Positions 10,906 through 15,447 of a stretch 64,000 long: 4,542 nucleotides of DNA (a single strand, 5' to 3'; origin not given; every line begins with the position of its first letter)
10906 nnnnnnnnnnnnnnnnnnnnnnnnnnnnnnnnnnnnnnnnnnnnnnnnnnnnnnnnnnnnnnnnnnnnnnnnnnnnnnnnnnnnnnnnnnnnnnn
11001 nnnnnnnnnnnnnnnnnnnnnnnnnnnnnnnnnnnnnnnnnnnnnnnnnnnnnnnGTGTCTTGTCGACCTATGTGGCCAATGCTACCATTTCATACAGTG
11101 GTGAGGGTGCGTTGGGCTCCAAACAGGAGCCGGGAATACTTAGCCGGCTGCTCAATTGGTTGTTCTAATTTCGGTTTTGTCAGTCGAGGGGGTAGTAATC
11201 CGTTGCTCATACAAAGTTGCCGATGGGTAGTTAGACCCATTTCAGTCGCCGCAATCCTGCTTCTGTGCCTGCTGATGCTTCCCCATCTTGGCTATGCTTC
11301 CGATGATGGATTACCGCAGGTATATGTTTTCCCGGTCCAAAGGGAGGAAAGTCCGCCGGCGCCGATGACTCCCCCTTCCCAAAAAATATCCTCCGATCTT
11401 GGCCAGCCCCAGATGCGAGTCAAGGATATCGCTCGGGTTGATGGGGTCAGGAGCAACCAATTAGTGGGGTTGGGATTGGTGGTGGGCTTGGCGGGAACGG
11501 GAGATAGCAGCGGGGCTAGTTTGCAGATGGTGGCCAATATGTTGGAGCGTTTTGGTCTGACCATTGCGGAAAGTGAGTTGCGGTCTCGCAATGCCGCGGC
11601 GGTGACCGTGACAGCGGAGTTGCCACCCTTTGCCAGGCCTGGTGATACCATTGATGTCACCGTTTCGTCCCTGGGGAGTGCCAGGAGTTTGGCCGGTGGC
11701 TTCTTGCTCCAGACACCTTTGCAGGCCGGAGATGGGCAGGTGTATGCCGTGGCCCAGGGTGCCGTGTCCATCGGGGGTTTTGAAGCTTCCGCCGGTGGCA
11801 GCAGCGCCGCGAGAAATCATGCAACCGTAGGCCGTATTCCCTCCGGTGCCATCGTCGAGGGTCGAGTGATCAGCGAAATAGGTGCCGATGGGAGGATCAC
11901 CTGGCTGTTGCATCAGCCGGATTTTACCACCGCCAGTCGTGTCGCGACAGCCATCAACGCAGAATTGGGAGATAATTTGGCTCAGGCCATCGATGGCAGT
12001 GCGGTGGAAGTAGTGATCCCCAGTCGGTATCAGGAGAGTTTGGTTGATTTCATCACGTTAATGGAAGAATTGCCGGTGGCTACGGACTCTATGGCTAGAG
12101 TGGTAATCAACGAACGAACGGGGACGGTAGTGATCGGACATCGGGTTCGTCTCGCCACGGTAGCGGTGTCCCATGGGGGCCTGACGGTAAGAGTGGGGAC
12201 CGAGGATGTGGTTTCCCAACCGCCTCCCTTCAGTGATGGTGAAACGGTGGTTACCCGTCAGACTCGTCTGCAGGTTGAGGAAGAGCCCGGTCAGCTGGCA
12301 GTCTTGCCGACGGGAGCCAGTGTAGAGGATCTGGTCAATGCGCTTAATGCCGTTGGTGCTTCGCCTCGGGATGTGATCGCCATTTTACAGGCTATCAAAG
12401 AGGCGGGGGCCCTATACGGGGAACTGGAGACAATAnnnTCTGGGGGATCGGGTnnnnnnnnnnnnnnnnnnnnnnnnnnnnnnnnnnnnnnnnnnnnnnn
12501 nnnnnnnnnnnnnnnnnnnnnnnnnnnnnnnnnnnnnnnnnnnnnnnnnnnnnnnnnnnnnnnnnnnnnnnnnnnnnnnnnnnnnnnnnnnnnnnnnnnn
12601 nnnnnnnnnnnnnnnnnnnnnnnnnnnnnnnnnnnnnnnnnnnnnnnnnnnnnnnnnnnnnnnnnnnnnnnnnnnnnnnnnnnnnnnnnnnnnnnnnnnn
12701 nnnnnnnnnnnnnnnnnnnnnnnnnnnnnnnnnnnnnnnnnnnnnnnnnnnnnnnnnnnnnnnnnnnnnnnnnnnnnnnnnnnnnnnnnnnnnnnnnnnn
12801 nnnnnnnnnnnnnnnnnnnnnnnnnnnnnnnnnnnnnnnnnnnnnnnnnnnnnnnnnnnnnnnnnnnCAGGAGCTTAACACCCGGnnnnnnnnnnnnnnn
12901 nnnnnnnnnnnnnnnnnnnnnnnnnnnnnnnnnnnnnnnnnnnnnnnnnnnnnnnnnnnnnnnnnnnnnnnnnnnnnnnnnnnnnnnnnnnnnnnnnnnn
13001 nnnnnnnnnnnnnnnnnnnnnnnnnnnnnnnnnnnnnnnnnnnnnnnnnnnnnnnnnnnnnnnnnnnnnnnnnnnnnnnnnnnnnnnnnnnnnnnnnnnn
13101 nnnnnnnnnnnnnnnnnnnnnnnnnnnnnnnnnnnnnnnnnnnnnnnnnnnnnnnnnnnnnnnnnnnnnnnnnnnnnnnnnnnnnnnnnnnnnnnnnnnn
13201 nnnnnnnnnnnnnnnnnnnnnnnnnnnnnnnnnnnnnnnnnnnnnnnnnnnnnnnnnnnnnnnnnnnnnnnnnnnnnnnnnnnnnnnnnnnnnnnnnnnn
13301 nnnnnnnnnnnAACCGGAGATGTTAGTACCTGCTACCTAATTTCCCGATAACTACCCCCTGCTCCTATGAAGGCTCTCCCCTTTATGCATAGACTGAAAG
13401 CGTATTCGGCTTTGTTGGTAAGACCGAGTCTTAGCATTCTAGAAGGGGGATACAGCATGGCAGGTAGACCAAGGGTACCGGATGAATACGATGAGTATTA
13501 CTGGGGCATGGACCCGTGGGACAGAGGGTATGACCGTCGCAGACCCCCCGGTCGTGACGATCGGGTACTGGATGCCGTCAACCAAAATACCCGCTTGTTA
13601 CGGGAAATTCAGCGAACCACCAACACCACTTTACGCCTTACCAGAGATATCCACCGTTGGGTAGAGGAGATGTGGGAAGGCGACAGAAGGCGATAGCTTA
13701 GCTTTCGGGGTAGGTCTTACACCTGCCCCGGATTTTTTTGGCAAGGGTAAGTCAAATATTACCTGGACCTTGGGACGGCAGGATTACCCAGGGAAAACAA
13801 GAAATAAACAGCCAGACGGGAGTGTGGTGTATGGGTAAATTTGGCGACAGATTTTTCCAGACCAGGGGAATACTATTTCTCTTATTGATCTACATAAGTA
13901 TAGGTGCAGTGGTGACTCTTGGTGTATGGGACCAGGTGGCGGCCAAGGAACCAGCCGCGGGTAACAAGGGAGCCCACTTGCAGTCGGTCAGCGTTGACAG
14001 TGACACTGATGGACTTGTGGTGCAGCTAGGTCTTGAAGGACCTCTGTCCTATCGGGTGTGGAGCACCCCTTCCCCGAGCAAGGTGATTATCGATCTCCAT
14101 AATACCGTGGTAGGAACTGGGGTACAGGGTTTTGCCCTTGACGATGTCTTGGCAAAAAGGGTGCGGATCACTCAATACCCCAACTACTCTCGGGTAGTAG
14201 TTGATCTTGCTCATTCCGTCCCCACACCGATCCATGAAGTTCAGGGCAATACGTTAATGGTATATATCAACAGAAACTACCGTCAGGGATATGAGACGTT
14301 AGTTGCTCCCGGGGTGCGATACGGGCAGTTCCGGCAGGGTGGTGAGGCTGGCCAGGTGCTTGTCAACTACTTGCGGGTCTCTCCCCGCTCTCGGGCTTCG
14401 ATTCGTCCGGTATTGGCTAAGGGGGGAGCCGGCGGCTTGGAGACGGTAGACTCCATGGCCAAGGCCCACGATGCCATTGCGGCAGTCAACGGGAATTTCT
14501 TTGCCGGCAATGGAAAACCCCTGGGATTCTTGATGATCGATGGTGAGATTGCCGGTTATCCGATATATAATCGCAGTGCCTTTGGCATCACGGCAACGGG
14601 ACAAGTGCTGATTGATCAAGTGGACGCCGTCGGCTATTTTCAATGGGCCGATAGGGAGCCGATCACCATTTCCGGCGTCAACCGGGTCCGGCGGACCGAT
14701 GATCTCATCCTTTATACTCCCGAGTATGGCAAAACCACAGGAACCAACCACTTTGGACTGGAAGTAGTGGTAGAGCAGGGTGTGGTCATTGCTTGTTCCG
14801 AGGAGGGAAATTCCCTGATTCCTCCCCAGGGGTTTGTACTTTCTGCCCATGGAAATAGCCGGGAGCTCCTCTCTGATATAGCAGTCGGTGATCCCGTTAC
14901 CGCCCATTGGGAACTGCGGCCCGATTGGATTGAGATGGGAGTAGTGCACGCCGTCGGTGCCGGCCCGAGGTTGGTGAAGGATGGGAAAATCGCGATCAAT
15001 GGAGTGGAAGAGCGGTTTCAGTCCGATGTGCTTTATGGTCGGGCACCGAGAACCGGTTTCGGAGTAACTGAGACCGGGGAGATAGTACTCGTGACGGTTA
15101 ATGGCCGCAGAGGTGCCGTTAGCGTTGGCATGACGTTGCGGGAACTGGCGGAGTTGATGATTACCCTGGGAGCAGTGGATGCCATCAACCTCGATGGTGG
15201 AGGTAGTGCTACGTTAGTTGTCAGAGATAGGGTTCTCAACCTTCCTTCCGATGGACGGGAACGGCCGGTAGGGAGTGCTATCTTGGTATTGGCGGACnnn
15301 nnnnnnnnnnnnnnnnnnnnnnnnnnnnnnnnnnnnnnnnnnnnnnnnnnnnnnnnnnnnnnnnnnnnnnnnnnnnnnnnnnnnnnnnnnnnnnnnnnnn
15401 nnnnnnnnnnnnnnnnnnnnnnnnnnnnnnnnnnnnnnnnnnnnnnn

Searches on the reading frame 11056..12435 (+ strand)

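Call 17: search_protein_families(library=pfam, proteins=[window:11056-12435:+], max_evalue=0.00001)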
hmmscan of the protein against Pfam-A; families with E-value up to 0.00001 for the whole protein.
window:11056-12435:+ (460 aa): 1 family
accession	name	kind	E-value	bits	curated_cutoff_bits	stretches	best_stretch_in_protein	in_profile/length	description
PF02119.21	FlgI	-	3.2e-133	444.3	25.3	1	121-458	1-342/343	Flagellar P-ring protein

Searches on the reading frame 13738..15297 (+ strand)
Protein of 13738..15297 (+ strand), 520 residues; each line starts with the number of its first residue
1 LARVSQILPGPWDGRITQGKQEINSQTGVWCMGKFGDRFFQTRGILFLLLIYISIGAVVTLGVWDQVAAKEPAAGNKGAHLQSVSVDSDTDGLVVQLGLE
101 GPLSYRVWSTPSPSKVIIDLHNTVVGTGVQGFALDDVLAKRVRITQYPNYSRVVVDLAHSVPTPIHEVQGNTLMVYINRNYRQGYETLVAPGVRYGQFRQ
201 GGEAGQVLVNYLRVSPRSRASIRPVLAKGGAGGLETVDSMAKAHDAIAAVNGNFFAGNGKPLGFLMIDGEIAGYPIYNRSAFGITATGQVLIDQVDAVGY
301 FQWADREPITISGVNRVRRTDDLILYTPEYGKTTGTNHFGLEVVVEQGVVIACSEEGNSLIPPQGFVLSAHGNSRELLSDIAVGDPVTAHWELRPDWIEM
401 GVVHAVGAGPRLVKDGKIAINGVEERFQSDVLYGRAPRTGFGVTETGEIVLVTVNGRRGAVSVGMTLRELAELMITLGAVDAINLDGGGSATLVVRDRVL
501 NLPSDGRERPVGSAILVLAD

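Call 17: search_protein_families(library=pfam, proteins=[window:13738-15297:+], max_evalue=0.00001)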
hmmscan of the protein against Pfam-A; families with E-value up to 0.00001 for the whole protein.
window:13738-15297:+ (520 aa): 2 families
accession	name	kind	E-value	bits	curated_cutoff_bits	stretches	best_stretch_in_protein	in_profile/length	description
PF09992.14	NAGPA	-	6.2e-43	147.4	25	1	340-517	2-168/169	Phosphodiester glycosidase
PF11741.13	AMIN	-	2e-07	31.4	20.5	1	86-161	4-82/101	AMIN domain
